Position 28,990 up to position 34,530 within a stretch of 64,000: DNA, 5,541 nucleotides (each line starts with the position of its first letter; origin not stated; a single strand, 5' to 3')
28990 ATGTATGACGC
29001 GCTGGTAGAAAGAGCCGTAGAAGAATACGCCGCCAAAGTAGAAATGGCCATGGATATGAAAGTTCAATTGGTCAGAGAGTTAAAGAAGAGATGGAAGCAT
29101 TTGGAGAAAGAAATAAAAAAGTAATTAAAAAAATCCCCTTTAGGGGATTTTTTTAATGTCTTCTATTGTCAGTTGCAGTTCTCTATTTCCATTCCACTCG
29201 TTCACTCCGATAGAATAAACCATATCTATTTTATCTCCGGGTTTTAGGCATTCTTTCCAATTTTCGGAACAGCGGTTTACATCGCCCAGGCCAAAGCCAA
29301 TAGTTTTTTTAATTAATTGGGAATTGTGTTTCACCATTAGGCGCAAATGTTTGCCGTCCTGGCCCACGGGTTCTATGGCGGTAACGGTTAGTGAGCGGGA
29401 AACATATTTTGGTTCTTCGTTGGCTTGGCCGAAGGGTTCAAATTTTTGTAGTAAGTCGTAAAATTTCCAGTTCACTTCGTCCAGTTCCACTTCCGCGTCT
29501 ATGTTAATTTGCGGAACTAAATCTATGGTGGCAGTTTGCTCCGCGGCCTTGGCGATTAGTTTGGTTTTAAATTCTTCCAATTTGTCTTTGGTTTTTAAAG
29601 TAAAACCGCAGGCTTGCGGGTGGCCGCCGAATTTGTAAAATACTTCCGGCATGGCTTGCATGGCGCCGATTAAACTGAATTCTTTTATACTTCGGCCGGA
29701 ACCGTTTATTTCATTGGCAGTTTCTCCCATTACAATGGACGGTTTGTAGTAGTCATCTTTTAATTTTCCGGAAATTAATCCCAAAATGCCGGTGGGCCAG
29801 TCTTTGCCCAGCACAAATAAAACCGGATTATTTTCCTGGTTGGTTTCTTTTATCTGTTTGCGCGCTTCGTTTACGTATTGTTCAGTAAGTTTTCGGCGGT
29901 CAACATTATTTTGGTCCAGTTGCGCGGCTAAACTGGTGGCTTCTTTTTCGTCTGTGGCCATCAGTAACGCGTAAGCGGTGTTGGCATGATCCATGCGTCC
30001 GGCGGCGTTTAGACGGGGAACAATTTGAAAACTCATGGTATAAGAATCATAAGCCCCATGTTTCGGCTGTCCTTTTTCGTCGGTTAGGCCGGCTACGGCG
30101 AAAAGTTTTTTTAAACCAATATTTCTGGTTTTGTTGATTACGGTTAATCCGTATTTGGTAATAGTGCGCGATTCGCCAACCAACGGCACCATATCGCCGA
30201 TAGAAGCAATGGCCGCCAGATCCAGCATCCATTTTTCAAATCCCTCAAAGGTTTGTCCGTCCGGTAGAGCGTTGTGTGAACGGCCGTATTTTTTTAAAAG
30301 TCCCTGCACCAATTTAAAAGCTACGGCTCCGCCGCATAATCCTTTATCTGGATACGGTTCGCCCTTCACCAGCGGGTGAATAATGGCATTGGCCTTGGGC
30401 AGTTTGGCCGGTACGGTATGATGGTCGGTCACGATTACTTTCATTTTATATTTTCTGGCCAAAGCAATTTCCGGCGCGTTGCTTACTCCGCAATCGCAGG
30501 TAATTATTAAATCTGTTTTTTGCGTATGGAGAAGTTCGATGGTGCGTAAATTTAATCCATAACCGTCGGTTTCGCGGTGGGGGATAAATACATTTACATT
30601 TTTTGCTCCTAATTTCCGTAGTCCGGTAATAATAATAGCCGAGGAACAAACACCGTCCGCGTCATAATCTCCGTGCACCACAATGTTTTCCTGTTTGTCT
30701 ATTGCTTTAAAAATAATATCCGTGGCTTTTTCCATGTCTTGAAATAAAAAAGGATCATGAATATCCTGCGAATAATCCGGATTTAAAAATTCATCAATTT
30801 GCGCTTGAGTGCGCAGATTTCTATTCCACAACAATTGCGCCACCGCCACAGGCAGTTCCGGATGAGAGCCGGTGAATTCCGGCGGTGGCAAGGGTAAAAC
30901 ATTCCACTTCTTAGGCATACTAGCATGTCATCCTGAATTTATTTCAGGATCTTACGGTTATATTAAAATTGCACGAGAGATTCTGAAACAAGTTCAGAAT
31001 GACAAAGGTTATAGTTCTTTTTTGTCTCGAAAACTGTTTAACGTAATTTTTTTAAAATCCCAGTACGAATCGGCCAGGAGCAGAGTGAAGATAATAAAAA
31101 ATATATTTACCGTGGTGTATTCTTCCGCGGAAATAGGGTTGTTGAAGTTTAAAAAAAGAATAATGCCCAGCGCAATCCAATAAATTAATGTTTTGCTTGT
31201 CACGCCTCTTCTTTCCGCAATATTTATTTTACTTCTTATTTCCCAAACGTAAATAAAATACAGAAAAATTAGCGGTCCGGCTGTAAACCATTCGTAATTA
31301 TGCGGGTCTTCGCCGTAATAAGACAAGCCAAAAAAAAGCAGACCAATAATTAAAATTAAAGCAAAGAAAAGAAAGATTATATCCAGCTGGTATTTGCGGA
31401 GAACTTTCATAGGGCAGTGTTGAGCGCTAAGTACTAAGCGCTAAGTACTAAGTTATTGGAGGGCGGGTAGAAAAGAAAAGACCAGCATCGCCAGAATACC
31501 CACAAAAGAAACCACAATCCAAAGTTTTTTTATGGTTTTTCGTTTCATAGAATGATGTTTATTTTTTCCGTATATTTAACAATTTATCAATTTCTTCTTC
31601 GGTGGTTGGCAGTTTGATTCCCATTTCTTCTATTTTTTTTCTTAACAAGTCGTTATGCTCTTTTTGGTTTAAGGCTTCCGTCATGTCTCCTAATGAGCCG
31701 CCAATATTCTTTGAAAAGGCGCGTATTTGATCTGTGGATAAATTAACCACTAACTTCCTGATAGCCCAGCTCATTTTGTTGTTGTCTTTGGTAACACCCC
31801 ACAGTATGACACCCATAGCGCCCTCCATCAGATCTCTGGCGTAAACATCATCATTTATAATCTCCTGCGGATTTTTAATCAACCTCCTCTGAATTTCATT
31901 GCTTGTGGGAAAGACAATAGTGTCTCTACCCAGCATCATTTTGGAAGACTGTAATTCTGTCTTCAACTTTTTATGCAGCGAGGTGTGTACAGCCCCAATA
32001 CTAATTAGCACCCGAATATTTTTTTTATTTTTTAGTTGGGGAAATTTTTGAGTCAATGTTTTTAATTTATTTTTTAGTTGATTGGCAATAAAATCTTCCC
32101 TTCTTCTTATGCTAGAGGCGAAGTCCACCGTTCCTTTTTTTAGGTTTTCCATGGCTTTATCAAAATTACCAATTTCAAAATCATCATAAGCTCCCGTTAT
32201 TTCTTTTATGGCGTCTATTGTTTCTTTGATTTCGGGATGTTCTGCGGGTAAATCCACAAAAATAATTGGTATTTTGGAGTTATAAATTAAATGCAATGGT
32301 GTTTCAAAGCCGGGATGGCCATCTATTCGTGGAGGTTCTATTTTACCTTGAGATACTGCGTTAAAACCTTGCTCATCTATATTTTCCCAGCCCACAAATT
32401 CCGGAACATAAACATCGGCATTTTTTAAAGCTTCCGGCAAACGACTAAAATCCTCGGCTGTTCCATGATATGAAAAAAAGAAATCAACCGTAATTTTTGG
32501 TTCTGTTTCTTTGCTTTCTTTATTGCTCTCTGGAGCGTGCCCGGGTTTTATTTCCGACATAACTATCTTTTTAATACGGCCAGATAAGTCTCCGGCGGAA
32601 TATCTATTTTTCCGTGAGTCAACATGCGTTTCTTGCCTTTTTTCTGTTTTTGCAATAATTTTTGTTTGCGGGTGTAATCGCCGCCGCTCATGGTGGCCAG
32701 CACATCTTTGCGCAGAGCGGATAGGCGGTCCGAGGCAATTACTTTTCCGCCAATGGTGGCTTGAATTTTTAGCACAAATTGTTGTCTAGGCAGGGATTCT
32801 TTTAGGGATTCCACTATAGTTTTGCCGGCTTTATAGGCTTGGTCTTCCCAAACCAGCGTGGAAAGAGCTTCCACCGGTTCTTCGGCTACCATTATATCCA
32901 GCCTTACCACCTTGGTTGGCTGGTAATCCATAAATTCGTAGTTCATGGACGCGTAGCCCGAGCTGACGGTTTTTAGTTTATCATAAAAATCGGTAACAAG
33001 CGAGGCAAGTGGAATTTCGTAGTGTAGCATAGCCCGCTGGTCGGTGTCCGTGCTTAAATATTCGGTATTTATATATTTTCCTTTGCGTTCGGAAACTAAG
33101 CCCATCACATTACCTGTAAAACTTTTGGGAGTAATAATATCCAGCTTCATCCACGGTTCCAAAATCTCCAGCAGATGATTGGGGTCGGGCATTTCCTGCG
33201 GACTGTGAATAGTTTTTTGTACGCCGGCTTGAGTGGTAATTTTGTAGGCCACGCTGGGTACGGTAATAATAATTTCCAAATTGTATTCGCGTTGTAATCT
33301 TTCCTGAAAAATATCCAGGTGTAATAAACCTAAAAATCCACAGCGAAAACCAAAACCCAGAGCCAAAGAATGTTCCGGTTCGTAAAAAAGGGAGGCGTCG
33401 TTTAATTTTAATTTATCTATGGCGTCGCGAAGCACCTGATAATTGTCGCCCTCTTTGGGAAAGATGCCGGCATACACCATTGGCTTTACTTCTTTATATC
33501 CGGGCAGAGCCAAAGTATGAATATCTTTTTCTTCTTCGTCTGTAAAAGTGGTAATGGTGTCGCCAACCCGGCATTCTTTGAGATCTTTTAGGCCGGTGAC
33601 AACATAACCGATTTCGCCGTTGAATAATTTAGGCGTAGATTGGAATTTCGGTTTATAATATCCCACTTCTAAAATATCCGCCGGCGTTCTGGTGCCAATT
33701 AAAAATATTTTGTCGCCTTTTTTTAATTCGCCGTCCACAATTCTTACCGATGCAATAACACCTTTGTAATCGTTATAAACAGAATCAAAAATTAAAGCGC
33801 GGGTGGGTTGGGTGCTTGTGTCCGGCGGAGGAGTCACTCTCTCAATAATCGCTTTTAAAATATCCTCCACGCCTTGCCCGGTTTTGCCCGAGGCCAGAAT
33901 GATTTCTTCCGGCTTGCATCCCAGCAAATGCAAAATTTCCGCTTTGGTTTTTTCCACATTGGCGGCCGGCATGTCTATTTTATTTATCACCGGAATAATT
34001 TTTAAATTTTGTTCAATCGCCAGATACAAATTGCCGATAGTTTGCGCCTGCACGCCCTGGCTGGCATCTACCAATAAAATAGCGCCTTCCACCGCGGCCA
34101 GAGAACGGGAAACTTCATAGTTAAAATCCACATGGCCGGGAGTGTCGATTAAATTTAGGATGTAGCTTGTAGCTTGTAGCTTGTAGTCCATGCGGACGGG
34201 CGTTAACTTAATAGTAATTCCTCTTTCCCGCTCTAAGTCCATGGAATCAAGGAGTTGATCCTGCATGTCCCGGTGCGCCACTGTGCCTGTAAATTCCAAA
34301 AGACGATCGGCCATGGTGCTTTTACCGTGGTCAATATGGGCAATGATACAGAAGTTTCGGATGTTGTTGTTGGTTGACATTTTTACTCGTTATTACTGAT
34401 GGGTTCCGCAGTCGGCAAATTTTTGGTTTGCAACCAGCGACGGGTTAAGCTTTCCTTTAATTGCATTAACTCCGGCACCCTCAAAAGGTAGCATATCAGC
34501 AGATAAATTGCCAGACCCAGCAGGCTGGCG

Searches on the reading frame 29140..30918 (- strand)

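Call 86: search_protein_families(library=pfam, proteins=[window:29140-30918:-], max_evalue=0.00001)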
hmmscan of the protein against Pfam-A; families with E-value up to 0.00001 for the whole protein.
window:29140-30918:- (592 aa): 3 families
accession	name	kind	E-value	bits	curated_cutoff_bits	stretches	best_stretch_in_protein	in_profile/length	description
PF17768.7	RecJ_OB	-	5.8e-27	94.3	27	1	473-587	1-107/107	RecJ OB domain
PF01368.27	DHH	-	2.8e-23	83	28.1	1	78-212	1-107/125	DHH family, N-terminal domain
PF02272.25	DHHA1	-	3.6e-12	47.1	25.9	1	366-457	4-99/102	DHHA1 domain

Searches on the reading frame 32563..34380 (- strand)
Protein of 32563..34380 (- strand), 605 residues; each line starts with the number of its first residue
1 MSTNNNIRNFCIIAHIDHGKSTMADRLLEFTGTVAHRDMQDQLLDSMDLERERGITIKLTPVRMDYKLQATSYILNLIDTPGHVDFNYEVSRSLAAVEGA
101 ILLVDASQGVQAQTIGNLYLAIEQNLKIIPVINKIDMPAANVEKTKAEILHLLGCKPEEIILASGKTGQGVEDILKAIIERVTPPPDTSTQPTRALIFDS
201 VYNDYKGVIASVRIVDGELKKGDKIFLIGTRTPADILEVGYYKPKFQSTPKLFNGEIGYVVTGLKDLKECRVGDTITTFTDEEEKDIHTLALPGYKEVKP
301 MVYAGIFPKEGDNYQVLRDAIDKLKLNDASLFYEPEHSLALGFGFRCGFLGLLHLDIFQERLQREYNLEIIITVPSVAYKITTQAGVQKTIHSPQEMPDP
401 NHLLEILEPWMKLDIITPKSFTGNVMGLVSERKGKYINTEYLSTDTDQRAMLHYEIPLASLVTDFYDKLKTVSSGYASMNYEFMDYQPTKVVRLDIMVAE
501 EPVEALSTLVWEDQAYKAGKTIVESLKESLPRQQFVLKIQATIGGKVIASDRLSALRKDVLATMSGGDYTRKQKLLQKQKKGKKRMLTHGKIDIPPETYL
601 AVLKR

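Call 86: search_protein_families(library=pfam, proteins=[window:32563-34380:-], max_evalue=0.00001)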
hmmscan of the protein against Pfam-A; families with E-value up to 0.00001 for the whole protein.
window:32563-34380:- (605 aa): 4 families
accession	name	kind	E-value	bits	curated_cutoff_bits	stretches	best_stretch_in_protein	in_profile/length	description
PF00009.33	GTP_EFTU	-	1.2e-54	185.3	26.5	1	6-182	2-186/188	Elongation factor Tu GTP binding domain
PF06421.17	LepA_C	-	8e-38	129.3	29.7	1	499-604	2-107/107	GTP-binding protein LepA C-terminus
PF00679.30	EFG_C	-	2.3e-22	79.3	27.9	1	405-494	1-86/89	Elongation factor G C-terminus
PF03144.31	GTP_EFTU_D2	-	2.2e-10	41.2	30.3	1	207-277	1-73/73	Elongation factor Tu domain 2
